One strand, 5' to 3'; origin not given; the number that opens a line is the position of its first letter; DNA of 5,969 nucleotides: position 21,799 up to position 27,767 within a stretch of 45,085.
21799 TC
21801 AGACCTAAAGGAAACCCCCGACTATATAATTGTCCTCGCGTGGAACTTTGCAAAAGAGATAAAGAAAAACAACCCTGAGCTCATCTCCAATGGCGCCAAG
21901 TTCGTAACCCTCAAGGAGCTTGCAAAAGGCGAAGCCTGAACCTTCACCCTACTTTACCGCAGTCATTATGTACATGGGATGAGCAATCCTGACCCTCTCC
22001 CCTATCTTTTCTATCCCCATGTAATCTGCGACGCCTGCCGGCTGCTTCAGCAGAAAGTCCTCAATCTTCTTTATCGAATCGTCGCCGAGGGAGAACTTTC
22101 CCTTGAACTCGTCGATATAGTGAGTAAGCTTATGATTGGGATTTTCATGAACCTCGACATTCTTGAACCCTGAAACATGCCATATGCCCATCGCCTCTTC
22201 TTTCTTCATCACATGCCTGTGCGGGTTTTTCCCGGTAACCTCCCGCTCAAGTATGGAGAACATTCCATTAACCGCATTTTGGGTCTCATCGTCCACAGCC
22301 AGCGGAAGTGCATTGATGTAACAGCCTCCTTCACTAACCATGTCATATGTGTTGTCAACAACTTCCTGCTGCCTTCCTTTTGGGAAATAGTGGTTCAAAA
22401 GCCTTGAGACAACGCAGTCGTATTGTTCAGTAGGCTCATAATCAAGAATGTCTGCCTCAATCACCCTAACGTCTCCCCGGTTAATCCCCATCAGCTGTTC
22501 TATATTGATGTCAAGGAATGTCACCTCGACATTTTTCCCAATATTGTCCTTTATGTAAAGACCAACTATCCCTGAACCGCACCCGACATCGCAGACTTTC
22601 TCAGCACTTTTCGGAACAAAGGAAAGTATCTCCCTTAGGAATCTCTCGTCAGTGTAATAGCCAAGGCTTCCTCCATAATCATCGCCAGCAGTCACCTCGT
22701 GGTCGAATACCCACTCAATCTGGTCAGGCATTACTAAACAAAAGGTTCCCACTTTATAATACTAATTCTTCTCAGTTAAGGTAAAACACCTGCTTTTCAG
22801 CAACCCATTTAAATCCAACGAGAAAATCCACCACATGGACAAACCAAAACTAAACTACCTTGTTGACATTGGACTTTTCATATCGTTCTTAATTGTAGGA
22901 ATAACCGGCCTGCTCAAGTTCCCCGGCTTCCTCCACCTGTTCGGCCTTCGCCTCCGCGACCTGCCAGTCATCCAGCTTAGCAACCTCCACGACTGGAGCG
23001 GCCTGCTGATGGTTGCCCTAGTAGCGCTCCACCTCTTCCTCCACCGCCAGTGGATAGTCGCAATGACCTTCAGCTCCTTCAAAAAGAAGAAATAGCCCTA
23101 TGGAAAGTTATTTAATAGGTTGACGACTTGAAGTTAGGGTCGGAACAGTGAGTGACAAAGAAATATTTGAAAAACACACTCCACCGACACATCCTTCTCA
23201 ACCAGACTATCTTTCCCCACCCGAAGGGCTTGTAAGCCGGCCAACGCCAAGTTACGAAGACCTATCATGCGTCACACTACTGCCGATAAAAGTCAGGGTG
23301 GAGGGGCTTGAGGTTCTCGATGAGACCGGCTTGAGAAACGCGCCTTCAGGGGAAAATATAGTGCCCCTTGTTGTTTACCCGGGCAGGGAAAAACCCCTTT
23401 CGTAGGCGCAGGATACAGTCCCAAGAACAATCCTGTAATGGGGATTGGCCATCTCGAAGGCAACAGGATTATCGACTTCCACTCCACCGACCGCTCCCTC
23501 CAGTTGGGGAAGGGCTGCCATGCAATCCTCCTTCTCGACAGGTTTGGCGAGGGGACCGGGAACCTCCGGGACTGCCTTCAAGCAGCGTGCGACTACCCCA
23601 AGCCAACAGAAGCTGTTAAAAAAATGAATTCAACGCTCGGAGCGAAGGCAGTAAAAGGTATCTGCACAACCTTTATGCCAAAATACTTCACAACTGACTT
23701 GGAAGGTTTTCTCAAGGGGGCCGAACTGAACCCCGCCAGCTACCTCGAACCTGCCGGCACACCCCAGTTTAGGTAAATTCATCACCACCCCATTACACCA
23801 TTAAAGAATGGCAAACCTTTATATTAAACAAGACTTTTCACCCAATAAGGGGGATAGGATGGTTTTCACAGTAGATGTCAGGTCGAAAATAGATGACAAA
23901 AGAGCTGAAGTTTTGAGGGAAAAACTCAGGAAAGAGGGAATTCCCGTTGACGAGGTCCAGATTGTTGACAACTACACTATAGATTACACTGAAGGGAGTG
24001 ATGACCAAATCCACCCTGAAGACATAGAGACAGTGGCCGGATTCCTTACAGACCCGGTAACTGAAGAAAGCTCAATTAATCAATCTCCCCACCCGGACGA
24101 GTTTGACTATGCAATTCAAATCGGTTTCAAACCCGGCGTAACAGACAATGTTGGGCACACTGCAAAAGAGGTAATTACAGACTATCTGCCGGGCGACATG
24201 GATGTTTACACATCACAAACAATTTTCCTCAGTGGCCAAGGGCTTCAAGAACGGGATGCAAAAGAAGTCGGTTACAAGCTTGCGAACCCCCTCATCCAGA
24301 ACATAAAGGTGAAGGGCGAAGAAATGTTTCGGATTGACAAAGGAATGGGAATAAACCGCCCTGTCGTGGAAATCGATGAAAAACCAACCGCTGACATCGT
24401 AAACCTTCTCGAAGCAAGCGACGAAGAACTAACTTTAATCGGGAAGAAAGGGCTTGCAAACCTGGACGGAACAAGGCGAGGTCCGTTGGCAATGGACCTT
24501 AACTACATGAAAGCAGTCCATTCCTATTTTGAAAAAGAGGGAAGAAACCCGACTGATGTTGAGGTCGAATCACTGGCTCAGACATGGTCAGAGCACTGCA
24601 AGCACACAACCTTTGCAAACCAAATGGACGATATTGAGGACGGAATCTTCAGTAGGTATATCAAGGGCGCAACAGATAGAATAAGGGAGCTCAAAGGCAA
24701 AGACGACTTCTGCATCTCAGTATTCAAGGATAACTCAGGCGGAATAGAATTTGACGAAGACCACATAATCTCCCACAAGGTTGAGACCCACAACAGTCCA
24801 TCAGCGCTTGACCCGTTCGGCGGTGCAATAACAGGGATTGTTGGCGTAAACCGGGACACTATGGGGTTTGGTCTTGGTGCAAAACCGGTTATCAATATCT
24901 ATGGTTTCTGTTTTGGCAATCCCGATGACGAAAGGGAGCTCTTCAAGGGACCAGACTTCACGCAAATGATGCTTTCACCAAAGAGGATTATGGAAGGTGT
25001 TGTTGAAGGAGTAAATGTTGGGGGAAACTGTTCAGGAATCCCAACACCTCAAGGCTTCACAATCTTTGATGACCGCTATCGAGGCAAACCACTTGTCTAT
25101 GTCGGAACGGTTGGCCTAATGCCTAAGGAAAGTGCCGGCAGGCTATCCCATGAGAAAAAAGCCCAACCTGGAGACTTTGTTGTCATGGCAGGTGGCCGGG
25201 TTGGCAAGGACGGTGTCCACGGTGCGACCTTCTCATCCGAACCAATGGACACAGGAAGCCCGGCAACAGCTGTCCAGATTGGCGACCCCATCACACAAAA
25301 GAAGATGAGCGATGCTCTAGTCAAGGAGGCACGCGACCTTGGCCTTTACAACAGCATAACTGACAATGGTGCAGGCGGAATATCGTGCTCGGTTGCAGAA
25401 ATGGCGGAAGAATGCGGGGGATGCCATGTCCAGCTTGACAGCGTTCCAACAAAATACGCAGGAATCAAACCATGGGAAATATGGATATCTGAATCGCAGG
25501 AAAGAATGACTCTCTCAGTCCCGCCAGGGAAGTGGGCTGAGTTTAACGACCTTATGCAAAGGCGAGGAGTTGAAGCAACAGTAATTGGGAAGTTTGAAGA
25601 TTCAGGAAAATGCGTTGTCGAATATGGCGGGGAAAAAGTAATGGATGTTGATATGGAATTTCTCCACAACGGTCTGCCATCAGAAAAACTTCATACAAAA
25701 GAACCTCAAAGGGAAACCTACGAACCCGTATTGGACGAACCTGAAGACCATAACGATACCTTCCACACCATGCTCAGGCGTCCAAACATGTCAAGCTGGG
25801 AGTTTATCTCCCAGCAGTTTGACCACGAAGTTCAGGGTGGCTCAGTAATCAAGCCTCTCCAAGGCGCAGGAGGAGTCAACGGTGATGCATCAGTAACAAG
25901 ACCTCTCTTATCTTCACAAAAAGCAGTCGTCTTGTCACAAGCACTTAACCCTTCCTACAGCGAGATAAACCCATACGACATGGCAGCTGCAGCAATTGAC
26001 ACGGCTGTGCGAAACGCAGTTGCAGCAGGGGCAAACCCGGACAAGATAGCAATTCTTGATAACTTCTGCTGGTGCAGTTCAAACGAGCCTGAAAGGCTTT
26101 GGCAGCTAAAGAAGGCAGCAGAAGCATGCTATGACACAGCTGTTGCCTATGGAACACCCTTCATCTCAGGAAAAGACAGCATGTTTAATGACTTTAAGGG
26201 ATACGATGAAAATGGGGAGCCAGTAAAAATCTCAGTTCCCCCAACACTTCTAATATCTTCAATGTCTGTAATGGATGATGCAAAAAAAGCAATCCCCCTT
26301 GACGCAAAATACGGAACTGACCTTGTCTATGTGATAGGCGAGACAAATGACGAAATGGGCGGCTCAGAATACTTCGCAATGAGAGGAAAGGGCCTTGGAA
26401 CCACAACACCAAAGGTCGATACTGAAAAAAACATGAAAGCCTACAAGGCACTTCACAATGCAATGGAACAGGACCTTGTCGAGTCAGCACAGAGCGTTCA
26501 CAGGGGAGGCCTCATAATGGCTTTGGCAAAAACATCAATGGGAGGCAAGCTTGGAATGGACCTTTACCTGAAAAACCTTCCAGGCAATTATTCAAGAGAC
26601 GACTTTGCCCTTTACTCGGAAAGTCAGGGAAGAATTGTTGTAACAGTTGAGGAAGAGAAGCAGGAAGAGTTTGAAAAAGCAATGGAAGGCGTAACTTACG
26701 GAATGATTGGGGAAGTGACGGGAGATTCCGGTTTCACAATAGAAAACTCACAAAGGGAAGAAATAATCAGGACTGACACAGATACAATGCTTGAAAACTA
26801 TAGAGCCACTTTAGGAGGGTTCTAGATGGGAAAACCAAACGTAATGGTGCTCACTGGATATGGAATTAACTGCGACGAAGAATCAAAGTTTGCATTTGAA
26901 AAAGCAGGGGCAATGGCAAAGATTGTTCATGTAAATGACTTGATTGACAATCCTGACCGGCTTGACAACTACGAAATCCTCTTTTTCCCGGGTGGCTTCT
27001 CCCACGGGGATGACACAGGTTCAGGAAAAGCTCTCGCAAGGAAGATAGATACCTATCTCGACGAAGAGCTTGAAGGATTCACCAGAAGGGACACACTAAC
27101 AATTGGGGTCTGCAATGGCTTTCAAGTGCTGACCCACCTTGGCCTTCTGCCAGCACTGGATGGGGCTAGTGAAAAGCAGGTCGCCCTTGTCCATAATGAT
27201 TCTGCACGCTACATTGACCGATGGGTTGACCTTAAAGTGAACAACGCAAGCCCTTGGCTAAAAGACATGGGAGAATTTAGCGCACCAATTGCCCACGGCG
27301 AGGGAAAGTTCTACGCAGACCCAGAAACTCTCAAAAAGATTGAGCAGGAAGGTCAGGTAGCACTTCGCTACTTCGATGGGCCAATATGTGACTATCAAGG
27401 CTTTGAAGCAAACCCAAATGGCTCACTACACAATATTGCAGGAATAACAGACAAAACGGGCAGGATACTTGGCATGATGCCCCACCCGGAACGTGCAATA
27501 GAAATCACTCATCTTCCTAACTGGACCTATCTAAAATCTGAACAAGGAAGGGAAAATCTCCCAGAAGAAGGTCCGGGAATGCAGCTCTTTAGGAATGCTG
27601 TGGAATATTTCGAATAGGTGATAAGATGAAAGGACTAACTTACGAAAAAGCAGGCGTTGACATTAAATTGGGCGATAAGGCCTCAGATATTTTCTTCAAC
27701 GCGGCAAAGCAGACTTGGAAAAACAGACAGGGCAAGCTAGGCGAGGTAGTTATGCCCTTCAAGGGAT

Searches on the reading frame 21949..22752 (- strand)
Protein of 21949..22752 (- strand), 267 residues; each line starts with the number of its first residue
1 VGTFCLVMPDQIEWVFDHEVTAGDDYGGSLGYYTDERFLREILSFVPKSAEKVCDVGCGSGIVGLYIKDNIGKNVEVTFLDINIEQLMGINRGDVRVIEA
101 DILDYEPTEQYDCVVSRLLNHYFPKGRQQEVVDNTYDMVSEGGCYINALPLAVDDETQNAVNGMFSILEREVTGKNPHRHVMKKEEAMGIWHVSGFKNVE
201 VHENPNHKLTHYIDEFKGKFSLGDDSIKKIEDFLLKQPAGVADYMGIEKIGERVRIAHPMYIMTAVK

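Call 42: search_protein_families(library=pfam, proteins=[window:21949-22752:-], max_evalue=0.0001)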
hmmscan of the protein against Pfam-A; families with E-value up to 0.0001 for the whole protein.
window:21949-22752:- (267 aa): 6 families
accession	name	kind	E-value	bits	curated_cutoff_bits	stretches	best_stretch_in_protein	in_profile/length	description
PF13649.12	Methyltransf_25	-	1.2e-10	42.3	27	1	53-143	1-97/97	Methyltransferase domain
PF08242.18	Methyltransf_12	-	1.8e-08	35.4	30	1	55-144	2-97/98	Methyltransferase domain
PF13489.12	Methyltransf_23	-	2.4e-07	31.1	27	1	37-200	7-163/164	Methyltransferase domain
PF05175.20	MTS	-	1.6e-05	25.1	23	1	44-116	25-104/170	Methyltransferase small domain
PF08241.18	Methyltransf_11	-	1.9e-05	25.6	21.2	1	55-145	2-93/95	Methyltransferase domain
PF13847.12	Methyltransf_31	-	2e-05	24.7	27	1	48-124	2-88/145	Methyltransferase domain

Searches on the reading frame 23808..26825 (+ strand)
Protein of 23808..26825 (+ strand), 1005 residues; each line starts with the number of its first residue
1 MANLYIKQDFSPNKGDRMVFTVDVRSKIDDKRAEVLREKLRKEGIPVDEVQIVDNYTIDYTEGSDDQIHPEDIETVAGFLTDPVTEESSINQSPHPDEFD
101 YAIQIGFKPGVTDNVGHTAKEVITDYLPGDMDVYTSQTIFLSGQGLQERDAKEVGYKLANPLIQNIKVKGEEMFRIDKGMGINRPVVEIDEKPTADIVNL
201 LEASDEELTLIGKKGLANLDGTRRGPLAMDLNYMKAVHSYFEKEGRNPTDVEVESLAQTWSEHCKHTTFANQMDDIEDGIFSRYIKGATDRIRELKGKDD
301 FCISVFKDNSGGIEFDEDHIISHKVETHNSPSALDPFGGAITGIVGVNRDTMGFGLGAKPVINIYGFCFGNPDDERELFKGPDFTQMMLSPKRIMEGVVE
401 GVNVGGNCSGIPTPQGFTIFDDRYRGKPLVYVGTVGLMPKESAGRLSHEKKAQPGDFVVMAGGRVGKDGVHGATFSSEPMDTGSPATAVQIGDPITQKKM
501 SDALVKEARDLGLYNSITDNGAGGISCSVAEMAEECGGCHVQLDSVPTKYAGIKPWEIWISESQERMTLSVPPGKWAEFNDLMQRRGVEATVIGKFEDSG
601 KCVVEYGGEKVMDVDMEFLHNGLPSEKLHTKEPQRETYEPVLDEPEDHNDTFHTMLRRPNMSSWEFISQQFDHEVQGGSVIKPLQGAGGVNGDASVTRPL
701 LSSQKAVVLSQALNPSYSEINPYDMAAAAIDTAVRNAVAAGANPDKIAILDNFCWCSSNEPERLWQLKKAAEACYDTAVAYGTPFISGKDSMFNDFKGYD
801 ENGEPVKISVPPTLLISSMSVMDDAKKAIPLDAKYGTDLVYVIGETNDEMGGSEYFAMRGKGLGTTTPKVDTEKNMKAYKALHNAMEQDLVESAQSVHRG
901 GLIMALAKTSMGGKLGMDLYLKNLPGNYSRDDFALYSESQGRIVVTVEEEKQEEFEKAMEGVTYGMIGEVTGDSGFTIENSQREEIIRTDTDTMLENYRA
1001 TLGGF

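Call 42: search_protein_families(library=pfam, proteins=[window:23808-26825:+], max_evalue=0.0001)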
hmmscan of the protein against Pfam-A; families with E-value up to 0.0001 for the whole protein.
window:23808-26825:+ (1005 aa): 3 families
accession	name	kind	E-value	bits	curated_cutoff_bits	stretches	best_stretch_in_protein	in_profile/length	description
PF02769.27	AIRS_C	-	3.8e-45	154.3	23.1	2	453-606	1-155/156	AIR synthase related protein, C-terminal domain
PF00586.29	AIRS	-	1.4e-21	77.4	24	2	308-438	2-112/112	AIR synthase related protein, N-terminal domain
PF18072.6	FGAR-AT_linker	-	1.5e-13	51.5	26.6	1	226-266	9-49/50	Formylglycinamide ribonucleotide amidotransferase linker domain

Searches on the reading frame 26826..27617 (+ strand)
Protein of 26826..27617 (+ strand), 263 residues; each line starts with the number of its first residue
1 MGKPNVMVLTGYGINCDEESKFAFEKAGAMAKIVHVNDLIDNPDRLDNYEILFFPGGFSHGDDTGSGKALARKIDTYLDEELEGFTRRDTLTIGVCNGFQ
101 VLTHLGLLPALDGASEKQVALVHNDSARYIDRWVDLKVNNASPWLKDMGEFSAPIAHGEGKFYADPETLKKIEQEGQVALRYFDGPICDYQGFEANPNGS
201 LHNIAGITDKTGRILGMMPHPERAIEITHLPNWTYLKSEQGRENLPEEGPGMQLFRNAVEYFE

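Call 42: search_protein_families(library=pfam, proteins=[window:26826-27617:+], max_evalue=0.0001)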
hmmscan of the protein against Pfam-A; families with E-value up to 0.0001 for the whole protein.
window:26826-27617:+ (263 aa): 1 family
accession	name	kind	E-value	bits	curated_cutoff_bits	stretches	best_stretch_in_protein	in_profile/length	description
PF13507.12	GATase_5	-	2.6e-81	273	27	1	3-262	1-260/260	CobB/CobQ-like glutamine amidotransferase domain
